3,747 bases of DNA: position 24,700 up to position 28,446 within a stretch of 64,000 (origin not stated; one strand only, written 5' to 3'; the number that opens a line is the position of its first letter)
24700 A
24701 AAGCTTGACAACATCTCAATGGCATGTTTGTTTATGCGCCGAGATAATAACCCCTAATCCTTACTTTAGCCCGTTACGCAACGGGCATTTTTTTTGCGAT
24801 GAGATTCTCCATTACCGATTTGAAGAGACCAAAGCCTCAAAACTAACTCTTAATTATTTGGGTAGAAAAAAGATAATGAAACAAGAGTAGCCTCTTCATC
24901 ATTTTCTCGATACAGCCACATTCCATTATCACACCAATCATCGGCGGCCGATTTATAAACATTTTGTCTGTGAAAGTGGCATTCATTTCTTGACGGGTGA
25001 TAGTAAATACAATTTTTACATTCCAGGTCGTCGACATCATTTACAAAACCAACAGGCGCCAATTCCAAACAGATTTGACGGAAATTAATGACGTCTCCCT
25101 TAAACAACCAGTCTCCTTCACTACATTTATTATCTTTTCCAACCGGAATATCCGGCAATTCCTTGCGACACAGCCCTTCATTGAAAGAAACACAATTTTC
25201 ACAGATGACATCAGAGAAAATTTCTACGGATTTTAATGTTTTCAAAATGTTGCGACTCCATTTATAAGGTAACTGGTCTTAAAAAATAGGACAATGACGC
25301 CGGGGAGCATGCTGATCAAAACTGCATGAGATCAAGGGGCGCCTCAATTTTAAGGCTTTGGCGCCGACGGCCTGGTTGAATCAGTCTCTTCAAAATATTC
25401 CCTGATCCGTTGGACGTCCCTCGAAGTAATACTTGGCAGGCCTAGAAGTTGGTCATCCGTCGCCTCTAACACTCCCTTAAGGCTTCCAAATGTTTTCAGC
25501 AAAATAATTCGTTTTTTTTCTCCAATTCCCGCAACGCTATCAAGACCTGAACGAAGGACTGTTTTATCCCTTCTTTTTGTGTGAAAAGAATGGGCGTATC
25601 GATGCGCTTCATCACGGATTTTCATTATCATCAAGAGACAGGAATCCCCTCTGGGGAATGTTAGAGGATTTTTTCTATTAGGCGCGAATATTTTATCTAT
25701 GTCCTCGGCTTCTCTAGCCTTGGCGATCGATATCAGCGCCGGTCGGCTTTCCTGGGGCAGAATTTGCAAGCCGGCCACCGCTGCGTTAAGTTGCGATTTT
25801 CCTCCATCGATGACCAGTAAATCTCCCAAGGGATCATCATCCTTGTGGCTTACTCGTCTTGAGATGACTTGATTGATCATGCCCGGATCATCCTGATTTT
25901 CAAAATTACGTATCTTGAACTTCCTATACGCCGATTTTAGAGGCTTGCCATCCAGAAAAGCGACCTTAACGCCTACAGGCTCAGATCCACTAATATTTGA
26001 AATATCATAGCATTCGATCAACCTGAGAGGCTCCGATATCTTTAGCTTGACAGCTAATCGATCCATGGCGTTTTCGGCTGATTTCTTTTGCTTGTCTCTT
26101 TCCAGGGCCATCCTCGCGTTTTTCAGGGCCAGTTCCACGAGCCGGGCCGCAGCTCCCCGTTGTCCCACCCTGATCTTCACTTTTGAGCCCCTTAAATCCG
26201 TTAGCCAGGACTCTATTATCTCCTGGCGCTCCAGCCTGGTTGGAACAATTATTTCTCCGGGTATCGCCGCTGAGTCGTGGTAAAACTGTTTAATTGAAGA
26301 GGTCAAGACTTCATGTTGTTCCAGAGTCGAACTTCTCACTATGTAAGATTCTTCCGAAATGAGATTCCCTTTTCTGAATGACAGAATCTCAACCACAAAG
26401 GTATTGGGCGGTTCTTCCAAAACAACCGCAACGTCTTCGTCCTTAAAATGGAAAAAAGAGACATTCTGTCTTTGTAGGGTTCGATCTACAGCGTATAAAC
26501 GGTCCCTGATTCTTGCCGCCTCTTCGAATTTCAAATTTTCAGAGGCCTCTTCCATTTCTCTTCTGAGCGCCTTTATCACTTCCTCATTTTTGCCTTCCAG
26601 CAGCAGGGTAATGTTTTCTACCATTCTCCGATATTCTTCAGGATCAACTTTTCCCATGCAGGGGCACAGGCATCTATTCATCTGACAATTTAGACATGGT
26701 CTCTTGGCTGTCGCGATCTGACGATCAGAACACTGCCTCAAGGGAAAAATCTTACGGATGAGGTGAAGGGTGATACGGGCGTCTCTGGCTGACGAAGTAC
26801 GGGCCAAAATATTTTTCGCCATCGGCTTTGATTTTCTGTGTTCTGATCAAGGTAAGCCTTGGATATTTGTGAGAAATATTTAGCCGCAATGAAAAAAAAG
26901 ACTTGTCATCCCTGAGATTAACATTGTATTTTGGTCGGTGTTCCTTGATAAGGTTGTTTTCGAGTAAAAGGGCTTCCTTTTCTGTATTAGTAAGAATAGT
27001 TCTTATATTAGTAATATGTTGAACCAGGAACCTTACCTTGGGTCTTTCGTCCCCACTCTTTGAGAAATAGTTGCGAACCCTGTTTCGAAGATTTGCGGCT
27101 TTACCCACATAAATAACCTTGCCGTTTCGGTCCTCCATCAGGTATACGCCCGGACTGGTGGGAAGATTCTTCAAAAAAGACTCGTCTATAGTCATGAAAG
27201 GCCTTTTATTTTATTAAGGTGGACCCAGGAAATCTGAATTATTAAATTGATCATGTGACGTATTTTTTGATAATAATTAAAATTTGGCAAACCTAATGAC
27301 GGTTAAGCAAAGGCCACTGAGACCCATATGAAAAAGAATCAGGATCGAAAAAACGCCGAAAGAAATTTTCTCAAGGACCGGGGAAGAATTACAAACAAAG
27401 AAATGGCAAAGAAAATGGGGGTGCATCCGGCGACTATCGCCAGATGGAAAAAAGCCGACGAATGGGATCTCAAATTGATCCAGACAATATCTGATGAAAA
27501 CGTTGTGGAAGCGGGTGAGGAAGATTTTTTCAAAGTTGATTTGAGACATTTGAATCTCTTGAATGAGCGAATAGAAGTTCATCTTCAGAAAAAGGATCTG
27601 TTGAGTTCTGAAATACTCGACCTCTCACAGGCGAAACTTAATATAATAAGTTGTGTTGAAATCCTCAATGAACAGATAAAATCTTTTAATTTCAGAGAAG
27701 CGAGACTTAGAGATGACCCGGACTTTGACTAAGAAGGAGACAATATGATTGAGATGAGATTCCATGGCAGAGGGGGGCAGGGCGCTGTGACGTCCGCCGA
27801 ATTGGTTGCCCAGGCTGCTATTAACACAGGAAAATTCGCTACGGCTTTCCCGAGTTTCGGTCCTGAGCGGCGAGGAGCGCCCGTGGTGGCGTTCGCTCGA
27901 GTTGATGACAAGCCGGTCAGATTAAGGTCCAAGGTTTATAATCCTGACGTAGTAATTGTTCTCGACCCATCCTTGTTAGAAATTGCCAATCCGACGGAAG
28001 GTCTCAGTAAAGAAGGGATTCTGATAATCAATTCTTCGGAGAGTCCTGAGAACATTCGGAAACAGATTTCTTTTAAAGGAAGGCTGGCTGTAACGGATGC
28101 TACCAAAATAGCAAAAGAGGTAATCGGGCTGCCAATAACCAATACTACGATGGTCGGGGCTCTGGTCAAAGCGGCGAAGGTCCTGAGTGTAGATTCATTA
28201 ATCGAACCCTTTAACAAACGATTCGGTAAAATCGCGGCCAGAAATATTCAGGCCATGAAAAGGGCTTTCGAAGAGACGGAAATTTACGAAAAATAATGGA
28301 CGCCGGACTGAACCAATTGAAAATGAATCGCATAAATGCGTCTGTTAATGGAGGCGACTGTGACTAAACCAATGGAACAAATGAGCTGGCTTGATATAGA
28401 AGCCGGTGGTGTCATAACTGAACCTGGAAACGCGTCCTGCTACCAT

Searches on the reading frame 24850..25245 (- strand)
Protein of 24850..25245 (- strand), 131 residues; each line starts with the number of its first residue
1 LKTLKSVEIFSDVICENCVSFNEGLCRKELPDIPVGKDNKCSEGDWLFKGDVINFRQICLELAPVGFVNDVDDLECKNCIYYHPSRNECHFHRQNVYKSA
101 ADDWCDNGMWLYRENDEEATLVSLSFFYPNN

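Call 26: find_encoding_contigs(protein=window:24850-25245:-, flank=10000, max_places=6)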
Protein window:24850-25245:- (131 aa): no gene with exactly this product is on record in the collection.

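Call 36: search_protein_families(library=ncbifam, proteins=[window:24850-25245:-], max_evalue=0.00001)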
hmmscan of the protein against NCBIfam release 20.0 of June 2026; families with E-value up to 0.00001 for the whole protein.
window:24850-25245:- (131 aa): 0 families

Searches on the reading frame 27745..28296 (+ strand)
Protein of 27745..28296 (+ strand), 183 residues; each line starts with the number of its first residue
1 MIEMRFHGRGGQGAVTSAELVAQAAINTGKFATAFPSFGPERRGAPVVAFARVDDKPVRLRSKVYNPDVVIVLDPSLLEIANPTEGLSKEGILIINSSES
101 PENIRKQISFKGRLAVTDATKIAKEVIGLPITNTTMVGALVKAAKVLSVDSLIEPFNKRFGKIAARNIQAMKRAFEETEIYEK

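Call 27: find_encoding_contigs(protein=window:27745-28296:+, flank=10000, max_places=6)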
Protein window:27745-28296:+ (183 aa): 15 contigs read that carry it; 6 places shown.
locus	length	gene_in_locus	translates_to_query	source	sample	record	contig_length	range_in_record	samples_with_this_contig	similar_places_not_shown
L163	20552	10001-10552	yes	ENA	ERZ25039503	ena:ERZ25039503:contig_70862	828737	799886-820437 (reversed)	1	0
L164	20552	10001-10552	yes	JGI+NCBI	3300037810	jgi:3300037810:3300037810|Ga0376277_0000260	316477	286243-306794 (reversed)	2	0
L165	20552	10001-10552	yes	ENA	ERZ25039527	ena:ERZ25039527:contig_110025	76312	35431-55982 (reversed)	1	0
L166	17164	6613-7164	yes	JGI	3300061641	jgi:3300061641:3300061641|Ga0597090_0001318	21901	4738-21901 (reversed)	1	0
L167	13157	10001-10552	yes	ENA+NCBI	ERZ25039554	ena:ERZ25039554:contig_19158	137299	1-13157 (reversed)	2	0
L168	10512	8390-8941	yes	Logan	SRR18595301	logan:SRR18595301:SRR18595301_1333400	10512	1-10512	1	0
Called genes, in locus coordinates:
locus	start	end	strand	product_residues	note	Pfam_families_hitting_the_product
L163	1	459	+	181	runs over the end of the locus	PF13237:Fer4_10 (faint), PF12838:Fer4_7 (faint)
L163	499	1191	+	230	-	PF00753:Lactamase_B, PF19583:ODP (weak), PF12706:Lactamase_B_2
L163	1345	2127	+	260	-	PF00753:Lactamase_B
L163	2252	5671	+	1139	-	PF00384:Molybdopterin, PF01568:Molydop_binding, PF00266:Aminotran_5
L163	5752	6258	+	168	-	PF10017:Methyltransf_33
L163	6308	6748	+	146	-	PF10017:Methyltransf_33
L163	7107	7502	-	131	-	-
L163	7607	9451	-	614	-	PF01541:GIY-YIG, PF27096:UvrC_M, PF02151:UVR, PF22920:UvrC_RNaseH, PF08459:UvrC_RNaseH_dom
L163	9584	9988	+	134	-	-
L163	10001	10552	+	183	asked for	PF01558:POR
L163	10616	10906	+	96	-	PF12797:Fer4_2 (faint), PF13237:Fer4_10, PF14697:Fer4_21, PF12838:Fer4_7, PF13187:Fer4_9 (weak), PF13484:Fer4_16 (faint), PF00037:Fer4, PF12837:Fer4_6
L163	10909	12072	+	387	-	PF01855:POR_N, PF02780:Transketolase_C, PF17147:PFOR_II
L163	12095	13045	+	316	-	PF02775:TPP_enzyme_C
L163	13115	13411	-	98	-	-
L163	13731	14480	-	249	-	PF13187:Fer4_9 (faint), PF00037:Fer4 (faint), PF12797:Fer4_2 (faint), PF13183:Fer4_8, PF13237:Fer4_10 (faint), PF12800:Fer4_4 (faint), PF13484:Fer4_16 (faint), PF13534:Fer4_17 (weak)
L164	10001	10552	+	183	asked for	PF01558:POR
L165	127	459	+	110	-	-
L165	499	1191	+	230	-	PF00753:Lactamase_B, PF19583:ODP (weak), PF12706:Lactamase_B_2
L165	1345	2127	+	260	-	PF00753:Lactamase_B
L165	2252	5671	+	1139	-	PF00384:Molybdopterin, PF01568:Molydop_binding, PF00266:Aminotran_5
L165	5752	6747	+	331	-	PF10017:Methyltransf_33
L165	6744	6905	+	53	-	-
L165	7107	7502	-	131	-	-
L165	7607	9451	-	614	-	PF01541:GIY-YIG, PF27096:UvrC_M, PF02151:UVR, PF22920:UvrC_RNaseH, PF08459:UvrC_RNaseH_dom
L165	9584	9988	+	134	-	-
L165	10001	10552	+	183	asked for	PF01558:POR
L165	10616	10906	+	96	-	PF12797:Fer4_2 (faint), PF13237:Fer4_10, PF14697:Fer4_21, PF12838:Fer4_7, PF13187:Fer4_9 (weak), PF13484:Fer4_16 (faint), PF00037:Fer4, PF12837:Fer4_6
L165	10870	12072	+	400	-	PF01855:POR_N, PF02780:Transketolase_C, PF17147:PFOR_II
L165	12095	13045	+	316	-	PF02775:TPP_enzyme_C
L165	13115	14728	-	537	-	PF13484:Fer4_16 (faint), PF00037:Fer4 (faint), PF13183:Fer4_8, PF13237:Fer4_10 (faint), PF02754:CCG (weak)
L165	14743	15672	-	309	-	PF02665:Nitrate_red_gam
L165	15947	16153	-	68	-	-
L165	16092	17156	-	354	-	PF02463:SMC_N, PF13175:AAA_15, PF13476:AAA_23, PF13304:AAA_21, PF13175:AAA_15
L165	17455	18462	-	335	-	PF02826:2-Hacid_dh_C, PF03446:NAD_binding_2 (weak), PF03807:F420_oxidored (weak), PF07991:KARI_N, PF01450:KARI_C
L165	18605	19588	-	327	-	PF00132:Hexapep (faint)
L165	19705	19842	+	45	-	-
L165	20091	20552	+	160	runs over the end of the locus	PF00436:SSB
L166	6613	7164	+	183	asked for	PF01558:POR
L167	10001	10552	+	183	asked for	PF01558:POR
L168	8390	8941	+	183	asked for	PF01558:POR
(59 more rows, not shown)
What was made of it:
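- Sister strains keep the genes intact, so loss would be a population polymorphism (call 27).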

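Call 36: search_protein_families(library=ncbifam, proteins=[L165:1345-2127:+], max_evalue=0.00001)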
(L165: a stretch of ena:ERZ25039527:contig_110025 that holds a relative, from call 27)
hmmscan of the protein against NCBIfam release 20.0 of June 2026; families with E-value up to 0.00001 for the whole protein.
L165:1345-2127:+ (260 aa): 26 families (the best 25 are shown)
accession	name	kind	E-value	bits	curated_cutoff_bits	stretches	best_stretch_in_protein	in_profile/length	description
NF033105.1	bla_subclass_B3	equivalog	1.3e-21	77.1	240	1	3-207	9-216/257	subclass B3 metallo-beta-lactamase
NF012229.1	bla_class_B_core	domain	2.9e-18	66.4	100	1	2-155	3-137/139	metallo-beta-lactamase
NF012101.1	blaGOB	exception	5.4e-15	55.5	560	1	3-155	38-183/290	GOB family subclass B3 metallo-beta-lactamase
NF000454.2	blaCPS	exception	3.8e-14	53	620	1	5-155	40-183/290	CPS family subclass B3 metallo-beta-lactamase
NF040468.1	blaECM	exception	2e-13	50.2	640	1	28-155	76-203/303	ECM family subclass B3 metallo-beta-lactamase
NF000455.2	blaESP-1_fam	exception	2.2e-13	50.4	600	1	3-155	38-183/290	ESP-1 family subclass B3 metallo-beta-lactamase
NF000438.2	blaPOM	exception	3.7e-13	49.3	610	1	3-156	43-188/286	POM family subclass B3 metallo-beta-lactamase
NF000458.2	blaPEDO-2_fam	exception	5.9e-13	48.8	550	1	3-155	38-183/285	PEDO-2 family subclass B3 metallo-beta-lactamase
NF012140.0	blaBJP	exception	1.1e-12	47.3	600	1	7-158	45-188/294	BJP family subclass B3 metallo-beta-lactamase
NF040469.1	blaEFM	exception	1.5e-12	47.3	610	1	33-157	80-206/302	EFM family subclass B3 metallo-beta-lactamase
NF040470.1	blaEAM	exception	1.6e-12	47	660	1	7-155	71-214/318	EAM family subclass B3 metallo-beta-lactamase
NF000405.1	HARLDQ_not_B3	exception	3.3e-11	43.2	350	1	4-165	27-181/267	HARLDQ motif MBL-fold protein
NF033106.1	blaL1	exception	2.1e-10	40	560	1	4-156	46-190/290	L1 family subclass B3 metallo-beta-lactamase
NF000427.2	blaCAU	exception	3.3e-10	39.7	500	1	4-158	13-160/262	CAU/MBL1b family subclass B3 metallo-beta-lactamase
NF040644.1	blaPAM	exception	3.5e-10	39.5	615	1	3-156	43-188/287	PAM family subclass B3 metallo-beta-lactamase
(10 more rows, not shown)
